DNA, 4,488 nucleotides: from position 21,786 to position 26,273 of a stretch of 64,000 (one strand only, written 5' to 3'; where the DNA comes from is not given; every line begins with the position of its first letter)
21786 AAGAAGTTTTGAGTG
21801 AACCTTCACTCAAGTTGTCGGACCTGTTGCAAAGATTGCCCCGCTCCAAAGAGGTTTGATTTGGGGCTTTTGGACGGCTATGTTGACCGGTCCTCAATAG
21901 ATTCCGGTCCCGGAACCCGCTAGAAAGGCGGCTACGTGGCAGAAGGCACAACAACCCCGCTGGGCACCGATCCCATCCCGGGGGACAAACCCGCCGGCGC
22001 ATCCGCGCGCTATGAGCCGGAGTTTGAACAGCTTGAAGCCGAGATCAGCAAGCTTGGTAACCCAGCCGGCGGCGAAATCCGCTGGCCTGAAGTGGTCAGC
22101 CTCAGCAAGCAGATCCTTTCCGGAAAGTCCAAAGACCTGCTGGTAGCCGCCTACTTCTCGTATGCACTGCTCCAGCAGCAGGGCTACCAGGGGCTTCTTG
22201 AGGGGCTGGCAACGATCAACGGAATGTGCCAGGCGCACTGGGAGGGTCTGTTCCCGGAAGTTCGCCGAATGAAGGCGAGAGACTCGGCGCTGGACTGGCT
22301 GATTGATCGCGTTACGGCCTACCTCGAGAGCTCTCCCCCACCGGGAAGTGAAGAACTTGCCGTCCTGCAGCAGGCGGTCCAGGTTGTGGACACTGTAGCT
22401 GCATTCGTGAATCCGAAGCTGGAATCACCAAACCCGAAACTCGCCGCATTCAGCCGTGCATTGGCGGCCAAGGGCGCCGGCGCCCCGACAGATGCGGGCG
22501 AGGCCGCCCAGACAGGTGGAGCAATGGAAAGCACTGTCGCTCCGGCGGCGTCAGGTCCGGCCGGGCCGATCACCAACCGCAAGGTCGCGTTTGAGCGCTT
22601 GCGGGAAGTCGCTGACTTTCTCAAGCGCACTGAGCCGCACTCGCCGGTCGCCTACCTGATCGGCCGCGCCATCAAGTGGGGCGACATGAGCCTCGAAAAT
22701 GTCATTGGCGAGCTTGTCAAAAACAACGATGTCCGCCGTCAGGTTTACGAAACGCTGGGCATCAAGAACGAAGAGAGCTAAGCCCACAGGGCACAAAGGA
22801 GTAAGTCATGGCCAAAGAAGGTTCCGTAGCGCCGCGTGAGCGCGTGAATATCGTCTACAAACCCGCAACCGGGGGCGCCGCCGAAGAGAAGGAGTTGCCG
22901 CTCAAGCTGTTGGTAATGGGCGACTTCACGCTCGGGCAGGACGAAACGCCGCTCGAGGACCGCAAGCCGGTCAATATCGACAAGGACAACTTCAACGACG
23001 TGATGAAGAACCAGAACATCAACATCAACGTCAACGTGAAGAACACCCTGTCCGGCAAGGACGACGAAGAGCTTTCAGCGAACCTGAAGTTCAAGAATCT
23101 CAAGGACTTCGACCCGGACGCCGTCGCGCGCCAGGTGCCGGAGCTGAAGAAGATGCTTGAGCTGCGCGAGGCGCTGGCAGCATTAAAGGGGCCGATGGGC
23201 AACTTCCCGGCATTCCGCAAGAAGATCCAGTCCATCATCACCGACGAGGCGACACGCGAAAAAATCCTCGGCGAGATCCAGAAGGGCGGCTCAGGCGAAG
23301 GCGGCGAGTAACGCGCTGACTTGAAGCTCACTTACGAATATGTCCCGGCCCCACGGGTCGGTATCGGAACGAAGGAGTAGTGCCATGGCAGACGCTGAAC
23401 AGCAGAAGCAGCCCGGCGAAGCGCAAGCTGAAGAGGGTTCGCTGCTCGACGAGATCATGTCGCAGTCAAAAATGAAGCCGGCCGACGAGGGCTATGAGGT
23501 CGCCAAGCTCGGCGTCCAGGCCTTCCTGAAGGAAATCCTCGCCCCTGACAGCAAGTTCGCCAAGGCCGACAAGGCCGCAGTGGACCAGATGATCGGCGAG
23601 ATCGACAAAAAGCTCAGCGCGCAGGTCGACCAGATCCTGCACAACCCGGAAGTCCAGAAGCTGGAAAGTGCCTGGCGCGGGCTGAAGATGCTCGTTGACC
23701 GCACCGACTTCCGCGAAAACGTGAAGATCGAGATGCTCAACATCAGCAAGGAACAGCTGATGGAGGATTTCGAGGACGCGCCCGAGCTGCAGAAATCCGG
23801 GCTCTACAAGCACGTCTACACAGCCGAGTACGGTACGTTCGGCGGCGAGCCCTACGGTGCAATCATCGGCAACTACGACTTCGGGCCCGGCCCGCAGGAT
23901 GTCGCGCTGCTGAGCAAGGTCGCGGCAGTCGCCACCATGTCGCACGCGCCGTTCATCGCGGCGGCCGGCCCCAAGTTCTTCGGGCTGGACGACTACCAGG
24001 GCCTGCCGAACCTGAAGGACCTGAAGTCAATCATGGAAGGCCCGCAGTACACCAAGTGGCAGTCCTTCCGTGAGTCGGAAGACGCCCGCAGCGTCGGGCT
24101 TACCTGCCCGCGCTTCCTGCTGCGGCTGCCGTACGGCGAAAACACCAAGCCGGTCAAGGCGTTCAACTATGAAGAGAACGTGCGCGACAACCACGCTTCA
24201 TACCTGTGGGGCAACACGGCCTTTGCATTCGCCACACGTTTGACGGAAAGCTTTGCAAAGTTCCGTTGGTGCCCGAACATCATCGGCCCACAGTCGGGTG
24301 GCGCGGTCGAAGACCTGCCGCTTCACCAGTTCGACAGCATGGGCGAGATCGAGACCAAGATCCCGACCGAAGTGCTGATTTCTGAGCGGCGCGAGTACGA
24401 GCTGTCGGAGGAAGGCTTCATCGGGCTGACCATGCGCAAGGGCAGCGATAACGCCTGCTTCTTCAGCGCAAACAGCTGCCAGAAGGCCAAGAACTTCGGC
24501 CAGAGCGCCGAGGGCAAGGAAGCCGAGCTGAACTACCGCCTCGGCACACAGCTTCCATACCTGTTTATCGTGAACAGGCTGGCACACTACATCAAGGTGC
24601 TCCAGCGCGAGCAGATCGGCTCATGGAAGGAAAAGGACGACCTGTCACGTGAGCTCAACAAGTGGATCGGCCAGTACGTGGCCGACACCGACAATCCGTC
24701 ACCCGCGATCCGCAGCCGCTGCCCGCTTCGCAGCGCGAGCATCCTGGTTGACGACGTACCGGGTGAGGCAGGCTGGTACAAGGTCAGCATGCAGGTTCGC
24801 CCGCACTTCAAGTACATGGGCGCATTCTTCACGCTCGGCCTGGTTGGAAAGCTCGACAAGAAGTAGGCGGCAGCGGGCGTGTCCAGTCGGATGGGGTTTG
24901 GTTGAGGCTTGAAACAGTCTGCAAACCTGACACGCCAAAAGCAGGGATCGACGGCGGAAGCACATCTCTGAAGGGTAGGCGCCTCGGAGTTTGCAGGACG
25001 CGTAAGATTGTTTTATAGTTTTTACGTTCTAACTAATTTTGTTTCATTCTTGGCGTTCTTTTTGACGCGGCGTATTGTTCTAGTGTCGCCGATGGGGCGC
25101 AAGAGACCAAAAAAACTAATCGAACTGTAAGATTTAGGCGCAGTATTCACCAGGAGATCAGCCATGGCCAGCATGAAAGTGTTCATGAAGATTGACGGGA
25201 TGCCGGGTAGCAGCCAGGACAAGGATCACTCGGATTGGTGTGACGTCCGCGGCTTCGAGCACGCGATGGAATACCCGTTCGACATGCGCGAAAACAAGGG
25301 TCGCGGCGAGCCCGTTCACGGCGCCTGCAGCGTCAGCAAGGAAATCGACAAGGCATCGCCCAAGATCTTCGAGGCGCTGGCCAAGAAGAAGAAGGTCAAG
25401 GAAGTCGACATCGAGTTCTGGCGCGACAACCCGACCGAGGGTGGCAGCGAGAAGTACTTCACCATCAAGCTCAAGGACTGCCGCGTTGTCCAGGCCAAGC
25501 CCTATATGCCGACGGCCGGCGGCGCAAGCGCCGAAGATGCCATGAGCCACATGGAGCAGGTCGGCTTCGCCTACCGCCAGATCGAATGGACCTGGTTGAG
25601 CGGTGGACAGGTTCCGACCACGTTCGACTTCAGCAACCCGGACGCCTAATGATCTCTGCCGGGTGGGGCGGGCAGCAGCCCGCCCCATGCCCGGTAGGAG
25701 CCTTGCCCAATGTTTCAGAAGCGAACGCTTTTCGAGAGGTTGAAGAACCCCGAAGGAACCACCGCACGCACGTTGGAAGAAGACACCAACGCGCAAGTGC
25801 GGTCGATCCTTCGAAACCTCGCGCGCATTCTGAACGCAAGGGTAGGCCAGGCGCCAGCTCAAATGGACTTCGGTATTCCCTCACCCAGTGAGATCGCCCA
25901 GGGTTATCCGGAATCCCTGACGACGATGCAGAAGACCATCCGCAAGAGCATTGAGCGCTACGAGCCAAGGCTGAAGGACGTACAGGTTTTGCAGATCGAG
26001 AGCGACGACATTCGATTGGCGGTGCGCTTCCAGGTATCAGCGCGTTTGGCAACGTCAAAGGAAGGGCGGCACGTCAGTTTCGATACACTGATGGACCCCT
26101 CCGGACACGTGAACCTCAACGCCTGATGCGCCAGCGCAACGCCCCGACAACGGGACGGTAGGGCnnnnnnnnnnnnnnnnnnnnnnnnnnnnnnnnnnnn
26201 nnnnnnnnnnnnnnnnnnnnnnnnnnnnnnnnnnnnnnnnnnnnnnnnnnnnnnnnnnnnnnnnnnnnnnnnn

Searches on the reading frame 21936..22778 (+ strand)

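Call 23: search_protein_families(library=pfam, proteins=[window:21936-22778:+], max_evalue=0.0001)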
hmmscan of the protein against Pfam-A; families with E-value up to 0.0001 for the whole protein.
window:21936-22778:+ (281 aa): 1 family
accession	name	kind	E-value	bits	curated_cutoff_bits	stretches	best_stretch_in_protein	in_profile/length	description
PF06812.17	ImpA_N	-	2.2e-28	99.2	26.9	1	12-123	2-118/119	ImpA, N-terminal, type VI secretion system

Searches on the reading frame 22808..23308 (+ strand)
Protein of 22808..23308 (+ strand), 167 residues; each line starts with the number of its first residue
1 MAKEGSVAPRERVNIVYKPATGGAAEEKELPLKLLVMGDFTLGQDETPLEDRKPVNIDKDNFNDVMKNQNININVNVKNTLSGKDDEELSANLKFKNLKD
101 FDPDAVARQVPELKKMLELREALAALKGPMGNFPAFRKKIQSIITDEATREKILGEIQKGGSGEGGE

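Call 69: search_protein_families(library=pfam, proteins=[window:22808-23308:+], max_evalue=0.01)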
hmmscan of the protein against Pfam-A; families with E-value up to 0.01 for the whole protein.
window:22808-23308:+ (167 aa): 1 family
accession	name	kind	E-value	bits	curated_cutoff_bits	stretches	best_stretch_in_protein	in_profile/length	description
PF05591.17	T6SS_VipA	-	1.5e-58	197.4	24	1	6-157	2-154/155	Type VI secretion system, VipA, VC_A0107 or Hcp2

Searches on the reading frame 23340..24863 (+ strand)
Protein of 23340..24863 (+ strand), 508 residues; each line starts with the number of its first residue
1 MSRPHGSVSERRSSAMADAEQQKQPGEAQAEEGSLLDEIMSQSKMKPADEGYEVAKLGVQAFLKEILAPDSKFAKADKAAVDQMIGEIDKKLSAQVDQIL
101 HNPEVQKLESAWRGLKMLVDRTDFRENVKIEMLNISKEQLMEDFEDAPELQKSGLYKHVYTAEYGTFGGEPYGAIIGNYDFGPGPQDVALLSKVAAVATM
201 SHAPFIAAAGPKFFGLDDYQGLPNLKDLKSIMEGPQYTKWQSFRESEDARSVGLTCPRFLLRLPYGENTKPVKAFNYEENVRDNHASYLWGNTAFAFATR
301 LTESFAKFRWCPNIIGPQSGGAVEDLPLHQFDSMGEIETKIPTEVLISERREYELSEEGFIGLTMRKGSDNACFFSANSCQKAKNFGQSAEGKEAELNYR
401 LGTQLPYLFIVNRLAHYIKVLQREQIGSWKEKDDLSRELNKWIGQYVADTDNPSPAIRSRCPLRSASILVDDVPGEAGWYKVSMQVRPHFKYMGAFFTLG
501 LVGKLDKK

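Call 23: search_protein_families(library=pfam, proteins=[window:23340-24863:+], max_evalue=0.0001)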
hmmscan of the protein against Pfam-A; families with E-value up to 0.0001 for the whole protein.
window:23340-24863:+ (508 aa): 2 families
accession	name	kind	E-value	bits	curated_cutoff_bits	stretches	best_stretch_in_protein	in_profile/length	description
PF05943.17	VipB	-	1e-134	448.8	27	1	82-381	1-301/301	EvpB/VC_A0108, tail sheath N-terminal domain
PF18945.5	VipB_2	-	2.3e-42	144.2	27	1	394-505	1-112/112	EvpB/VC_A0108, tail sheath gpW/gp25-like domain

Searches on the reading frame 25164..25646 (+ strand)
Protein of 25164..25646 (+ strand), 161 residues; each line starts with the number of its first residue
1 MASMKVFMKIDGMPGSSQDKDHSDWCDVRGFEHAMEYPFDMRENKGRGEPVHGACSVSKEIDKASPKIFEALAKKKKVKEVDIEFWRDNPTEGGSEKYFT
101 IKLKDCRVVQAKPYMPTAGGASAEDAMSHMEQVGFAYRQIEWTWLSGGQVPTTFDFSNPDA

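Call 69: search_protein_families(library=pfam, proteins=[window:25164-25646:+], max_evalue=0.01)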
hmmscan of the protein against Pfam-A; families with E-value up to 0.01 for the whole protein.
window:25164-25646:+ (161 aa): 1 family
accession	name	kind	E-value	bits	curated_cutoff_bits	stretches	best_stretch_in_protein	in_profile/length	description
PF05638.18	T6SS_HCP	-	6.7e-33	114.2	23.5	1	7-144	1-129/129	Type VI secretion system effector, Hcp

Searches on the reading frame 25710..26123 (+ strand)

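Call 69: search_protein_families(library=pfam, proteins=[window:25710-26123:+], max_evalue=0.01)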
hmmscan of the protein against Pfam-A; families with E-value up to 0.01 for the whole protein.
window:25710-26123:+ (138 aa): 1 family
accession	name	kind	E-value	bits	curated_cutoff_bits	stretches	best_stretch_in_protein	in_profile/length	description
PF04965.19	GPW_gp25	-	2.4e-15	56.5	27.2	1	31-116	5-94/96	Baseplate wedge protein gp25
